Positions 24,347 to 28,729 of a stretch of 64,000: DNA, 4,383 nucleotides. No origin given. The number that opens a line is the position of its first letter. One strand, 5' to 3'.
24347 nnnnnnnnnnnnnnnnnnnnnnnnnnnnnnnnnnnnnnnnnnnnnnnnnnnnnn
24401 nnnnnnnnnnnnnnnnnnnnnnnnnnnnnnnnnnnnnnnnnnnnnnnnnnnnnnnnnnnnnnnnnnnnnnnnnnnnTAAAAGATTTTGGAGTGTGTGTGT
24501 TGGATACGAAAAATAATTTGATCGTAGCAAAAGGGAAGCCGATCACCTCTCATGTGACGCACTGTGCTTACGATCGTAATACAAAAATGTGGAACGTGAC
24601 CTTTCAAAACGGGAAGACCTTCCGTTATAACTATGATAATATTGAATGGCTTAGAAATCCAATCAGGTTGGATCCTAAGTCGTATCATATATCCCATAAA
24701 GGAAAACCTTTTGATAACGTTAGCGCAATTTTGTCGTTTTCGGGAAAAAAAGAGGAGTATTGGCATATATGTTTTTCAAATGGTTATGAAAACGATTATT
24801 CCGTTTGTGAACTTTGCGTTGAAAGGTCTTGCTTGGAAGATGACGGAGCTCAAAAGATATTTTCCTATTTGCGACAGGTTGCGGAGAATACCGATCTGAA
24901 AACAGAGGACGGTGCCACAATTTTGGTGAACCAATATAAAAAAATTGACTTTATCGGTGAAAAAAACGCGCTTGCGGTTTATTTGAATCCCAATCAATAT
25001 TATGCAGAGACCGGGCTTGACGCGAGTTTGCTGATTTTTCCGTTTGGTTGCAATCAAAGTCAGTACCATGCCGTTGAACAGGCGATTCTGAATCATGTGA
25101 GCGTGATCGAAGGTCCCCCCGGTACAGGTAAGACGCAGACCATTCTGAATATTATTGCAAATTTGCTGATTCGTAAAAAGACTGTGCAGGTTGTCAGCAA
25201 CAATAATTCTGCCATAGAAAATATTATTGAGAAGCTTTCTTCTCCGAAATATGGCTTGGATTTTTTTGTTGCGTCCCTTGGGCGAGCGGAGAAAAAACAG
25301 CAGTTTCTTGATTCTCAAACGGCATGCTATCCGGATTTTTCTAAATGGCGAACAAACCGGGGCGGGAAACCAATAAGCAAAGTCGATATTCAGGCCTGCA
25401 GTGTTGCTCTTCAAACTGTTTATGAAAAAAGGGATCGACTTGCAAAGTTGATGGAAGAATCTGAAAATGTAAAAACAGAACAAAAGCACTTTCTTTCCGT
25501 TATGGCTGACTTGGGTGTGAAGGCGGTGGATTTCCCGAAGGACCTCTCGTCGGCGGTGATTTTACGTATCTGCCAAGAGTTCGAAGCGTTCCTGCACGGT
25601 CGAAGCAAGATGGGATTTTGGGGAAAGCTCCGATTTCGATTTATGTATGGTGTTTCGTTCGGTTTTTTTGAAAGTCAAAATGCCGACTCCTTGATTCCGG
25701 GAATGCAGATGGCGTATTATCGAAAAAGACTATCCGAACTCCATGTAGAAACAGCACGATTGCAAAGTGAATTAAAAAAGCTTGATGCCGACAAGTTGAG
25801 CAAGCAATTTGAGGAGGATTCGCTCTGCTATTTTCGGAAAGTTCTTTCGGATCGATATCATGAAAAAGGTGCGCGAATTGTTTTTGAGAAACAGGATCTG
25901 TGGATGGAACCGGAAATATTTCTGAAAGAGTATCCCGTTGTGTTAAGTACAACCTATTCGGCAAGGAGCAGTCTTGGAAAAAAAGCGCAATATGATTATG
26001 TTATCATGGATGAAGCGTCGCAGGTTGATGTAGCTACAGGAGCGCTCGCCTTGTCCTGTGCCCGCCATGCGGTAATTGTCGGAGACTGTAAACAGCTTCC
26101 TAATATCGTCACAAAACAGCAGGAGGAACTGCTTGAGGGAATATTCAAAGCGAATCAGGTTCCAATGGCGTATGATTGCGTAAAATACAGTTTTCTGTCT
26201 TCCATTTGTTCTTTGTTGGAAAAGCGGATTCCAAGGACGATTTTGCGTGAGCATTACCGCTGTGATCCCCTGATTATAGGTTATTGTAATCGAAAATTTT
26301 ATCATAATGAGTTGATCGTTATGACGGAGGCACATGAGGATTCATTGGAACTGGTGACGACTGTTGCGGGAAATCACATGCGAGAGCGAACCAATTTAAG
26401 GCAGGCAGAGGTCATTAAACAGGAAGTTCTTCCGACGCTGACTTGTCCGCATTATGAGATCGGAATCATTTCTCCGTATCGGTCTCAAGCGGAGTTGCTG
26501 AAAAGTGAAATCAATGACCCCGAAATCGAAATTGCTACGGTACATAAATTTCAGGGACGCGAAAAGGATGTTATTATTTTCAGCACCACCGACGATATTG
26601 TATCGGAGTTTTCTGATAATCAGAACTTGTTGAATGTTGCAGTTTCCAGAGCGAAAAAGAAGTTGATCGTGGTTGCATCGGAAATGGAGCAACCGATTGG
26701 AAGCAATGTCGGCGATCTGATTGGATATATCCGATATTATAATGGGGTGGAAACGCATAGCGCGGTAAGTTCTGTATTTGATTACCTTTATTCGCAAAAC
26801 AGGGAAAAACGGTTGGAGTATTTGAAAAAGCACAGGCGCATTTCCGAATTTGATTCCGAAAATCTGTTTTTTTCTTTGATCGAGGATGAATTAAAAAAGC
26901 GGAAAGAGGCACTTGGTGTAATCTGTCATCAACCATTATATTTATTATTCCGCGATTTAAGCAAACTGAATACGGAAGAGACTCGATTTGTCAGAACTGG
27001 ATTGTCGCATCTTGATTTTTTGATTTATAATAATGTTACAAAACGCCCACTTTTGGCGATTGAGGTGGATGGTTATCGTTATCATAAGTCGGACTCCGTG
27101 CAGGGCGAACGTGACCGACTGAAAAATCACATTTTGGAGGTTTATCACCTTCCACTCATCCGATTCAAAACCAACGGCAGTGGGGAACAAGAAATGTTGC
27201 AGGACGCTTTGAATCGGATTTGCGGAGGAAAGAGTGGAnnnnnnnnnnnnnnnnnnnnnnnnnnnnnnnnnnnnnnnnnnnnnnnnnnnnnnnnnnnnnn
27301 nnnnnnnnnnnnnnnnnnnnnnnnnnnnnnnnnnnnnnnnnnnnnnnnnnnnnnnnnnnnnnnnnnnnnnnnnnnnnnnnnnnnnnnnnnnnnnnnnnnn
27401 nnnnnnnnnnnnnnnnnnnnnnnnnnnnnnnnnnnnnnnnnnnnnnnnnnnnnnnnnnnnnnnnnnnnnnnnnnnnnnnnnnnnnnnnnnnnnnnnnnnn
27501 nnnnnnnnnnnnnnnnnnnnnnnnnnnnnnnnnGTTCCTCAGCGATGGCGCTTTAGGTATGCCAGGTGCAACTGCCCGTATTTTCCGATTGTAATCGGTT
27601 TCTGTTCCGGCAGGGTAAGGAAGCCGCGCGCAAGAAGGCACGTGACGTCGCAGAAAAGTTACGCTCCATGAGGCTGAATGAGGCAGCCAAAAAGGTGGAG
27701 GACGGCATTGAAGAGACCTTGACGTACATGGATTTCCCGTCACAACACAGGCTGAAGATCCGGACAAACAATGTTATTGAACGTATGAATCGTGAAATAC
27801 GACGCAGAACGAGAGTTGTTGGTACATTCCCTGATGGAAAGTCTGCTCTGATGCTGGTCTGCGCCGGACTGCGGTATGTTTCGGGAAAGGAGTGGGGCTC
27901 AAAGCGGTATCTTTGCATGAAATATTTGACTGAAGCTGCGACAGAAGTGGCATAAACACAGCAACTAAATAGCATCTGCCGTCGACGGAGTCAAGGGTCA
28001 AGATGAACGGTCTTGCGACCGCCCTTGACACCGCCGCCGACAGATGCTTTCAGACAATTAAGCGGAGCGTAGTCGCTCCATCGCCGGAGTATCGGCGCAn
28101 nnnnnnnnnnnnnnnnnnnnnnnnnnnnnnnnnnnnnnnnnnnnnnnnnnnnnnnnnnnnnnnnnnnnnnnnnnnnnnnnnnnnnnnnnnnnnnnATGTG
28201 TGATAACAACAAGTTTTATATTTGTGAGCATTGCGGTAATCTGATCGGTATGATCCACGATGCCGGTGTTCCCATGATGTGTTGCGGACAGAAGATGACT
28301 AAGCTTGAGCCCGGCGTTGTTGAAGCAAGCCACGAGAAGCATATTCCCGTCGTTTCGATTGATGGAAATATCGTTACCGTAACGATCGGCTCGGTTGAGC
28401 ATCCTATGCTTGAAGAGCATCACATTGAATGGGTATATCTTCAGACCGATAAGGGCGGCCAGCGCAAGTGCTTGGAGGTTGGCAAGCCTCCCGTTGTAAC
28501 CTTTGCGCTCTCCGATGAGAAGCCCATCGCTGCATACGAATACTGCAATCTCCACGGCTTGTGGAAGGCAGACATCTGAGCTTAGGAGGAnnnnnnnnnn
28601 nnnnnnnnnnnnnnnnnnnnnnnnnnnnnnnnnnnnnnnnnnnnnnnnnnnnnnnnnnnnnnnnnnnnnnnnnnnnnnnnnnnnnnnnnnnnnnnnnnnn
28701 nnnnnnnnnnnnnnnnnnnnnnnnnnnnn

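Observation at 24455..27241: Intact Upf1/DNA2-like SF1 helicase fused to a DUF2726 PD-(D/E)xK nuclease and an unknown N-domain: candidate single-gene defence system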

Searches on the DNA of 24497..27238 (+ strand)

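Call 44: search_dna_similar(query=L087:11489-14169:+, collection=ecoli_genomes, mode=near, max_rows=8, rows=spread)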
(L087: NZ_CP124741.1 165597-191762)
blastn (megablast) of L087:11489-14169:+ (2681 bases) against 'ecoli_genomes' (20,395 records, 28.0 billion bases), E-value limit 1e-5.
Records with a match: 649; places in all: 660; records where one place covers at least 80% of the query: 643.
Genomes with a match: 648 of 5426; with a place that covers at least 80% of the query: 642. Places per genome that has any: lowest 1, median 1, highest 5. On chromosomes: 659 places; on plasmids: 1.
Best place of each record, by identity: >=99% 468; 95-99% 180; 90-95% 1.
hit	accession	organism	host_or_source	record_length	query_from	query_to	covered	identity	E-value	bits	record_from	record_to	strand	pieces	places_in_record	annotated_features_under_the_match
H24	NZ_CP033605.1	Escherichia coli O157:H7 strain TR01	Cattle carcass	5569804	1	2681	100%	100.0%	0e+0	4951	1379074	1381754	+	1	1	AAA domain-containing protein | hypothetical protein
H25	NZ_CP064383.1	Escherichia coli O157:H7 strain PartA-EcoliO157H7-RM8376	missing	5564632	1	2681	100%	100.0%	0e+0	4951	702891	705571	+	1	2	AAA domain-containing protein | hypothetical protein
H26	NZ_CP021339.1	Escherichia coli strain 95NR1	fecal sample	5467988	1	2681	100%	100.0%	0e+0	4946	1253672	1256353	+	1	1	AAA domain-containing protein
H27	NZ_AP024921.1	Escherichia coli O145:H28 strain 12E115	Homo sapiens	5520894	1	2681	100%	99.9%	0e+0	4940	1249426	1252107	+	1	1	AAA domain-containing protein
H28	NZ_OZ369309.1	Escherichia coli strain Esc13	not applicable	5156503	1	2681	100%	99.9%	0e+0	4929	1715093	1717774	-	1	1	AAA domain-containing protein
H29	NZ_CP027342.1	Escherichia coli strain 2014C-4587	Homo sapiens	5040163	1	2681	100%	99.0%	0e+0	4802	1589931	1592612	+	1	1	AAA domain-containing protein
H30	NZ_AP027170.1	Escherichia coli strain 20.1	Bos taurus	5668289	1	2681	100%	98.2%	0e+0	4680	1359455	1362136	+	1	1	AAA domain-containing protein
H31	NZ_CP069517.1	Escherichia coli strain FDAARGOS_1262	Homo sapiens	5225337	1685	2676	37%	98.7%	0e+0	1760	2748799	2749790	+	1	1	AAA domain-containing protein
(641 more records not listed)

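Call 45: get_annotated_region(hit=H26, flank=15000)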
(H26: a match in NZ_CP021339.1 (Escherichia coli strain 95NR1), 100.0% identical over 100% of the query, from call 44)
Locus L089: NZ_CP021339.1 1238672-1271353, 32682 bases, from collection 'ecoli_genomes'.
description: Escherichia coli strain 95NR1 chromosome, complete genome
organism: Escherichia coli strain 95NR1 (NCBI taxid 562)
replicon: chromosome; assembly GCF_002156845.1
host: -; source: fecal sample; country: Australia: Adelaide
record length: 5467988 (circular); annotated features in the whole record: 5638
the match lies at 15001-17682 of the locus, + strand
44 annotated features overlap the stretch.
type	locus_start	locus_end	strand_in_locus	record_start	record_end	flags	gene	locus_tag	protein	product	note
CDS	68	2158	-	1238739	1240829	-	iha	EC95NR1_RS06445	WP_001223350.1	bifunctional siderophore receptor/adhesin Iha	-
CDS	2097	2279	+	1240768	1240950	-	-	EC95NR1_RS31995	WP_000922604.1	hypothetical protein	-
CDS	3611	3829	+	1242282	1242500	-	-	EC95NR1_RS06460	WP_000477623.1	hypothetical protein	-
CDS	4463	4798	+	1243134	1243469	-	-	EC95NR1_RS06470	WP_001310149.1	hypothetical protein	-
CDS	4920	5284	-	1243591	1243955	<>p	-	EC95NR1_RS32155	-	DDE-type integrase/transposase/recombinase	frameshifted; incomplete; partial in the middle of a contig; missing N-terminus and C-terminus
CDS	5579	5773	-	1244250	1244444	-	-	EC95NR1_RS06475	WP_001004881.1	hypothetical protein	-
CDS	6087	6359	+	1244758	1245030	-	-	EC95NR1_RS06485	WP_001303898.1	hypothetical protein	-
CDS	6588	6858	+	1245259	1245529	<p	-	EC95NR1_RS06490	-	hypothetical protein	frameshifted; incomplete; partial in the middle of a contig; missing N-terminus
CDS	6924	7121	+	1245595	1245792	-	-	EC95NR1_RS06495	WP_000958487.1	helix-turn-helix transcriptional regulator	-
CDS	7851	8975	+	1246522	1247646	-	-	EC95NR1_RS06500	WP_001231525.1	nucleotide disphospho-sugar-binding domain-containing protein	-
CDS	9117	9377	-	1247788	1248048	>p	-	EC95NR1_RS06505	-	alpha/beta hydrolase-fold protein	incomplete; partial in the middle of a contig; missing N-terminus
CDS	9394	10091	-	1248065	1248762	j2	-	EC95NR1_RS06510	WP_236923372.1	IS1 family transposase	programmed frameshift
CDS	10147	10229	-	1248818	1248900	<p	-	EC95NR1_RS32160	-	CPBP family intramembrane glutamic endopeptidase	frameshifted; incomplete; partial in the middle of a contig; missing C-terminus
CDS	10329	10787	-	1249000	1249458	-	-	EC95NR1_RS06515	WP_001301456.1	hypothetical protein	-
CDS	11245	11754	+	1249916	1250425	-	-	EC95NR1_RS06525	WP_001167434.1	hypothetical protein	-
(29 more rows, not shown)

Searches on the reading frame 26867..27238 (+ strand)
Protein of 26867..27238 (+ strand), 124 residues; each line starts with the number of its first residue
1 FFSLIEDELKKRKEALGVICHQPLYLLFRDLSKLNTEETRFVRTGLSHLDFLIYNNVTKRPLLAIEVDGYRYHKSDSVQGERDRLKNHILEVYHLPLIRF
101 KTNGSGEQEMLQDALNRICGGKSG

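Call 87: search_solved_structures(query=window:26867-27238:+, max_evalue=10, show_alignments=3)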
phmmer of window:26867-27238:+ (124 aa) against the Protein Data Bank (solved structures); distinct sequences matched with E-value up to 10: 0.

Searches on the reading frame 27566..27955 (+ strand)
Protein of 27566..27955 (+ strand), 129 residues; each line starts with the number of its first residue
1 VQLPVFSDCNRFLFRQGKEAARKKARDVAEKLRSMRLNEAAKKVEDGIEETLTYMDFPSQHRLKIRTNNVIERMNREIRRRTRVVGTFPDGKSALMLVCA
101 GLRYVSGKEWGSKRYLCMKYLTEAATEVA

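Call 3: search_protein_families(library=pfam, proteins=[window:27566-27955:+], max_evalue=0.1)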
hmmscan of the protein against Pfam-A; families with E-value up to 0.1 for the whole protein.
window:27566-27955:+ (129 aa): 2 families
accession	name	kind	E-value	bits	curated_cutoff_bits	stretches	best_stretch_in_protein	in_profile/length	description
PF00872.24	Transposase_mut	-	1.1e-19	71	21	1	17-102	285-369/379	Transposase, Mutator family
PF23430.1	DUF7117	-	0.025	14.6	28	1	13-90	127-200/232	Family of unknown function (DUF7117)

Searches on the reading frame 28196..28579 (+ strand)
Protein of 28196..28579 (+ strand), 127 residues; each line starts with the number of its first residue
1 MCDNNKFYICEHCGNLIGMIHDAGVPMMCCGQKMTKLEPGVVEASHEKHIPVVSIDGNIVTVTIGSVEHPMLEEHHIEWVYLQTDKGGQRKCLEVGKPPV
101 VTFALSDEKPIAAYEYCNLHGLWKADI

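Call 83: find_encoding_contigs(protein=window:28196-28579:+, flank=10000, max_places=6)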
Protein window:28196-28579:+ (127 aa): 23 contigs read that carry it; 6 places shown.
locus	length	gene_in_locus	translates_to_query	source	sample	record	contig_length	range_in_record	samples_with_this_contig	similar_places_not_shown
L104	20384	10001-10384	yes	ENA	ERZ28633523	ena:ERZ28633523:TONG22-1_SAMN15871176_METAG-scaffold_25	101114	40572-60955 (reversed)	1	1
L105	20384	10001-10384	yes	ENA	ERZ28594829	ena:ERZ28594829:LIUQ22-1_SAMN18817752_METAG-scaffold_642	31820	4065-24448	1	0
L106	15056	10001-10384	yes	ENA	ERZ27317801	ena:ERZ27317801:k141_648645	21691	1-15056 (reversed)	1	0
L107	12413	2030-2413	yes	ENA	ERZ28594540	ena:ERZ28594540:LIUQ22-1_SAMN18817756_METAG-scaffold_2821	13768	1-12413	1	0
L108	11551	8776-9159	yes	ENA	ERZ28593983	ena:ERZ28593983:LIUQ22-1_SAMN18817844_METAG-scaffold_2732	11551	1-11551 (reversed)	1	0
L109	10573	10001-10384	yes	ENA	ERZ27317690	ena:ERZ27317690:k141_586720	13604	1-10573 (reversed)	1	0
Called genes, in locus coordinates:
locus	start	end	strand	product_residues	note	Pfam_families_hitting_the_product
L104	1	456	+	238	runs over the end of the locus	PF00440:TetR_N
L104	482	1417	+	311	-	-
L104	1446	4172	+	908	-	-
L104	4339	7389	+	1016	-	-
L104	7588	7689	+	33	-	-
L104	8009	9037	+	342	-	PF00793:DAHP_synth_1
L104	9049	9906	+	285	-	PF02153:PDH_N, PF20463:PDH_C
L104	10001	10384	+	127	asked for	PF01880:Desulfoferrodox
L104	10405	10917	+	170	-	PF00210:Ferritin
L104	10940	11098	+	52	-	PF00301:Rubredoxin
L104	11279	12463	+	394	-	PF00261:Tropomyosin (faint), PF05701:WEMBL (weak), PF24161:CCDC39, PF01520:Amidase_3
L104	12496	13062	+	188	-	-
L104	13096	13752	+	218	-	-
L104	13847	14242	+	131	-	PF13560:HTH_31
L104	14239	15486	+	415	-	PF07804:HipA_C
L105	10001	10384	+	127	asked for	PF01880:Desulfoferrodox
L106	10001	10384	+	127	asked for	PF01880:Desulfoferrodox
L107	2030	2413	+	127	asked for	PF01880:Desulfoferrodox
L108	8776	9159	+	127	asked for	PF01880:Desulfoferrodox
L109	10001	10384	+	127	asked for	PF01880:Desulfoferrodox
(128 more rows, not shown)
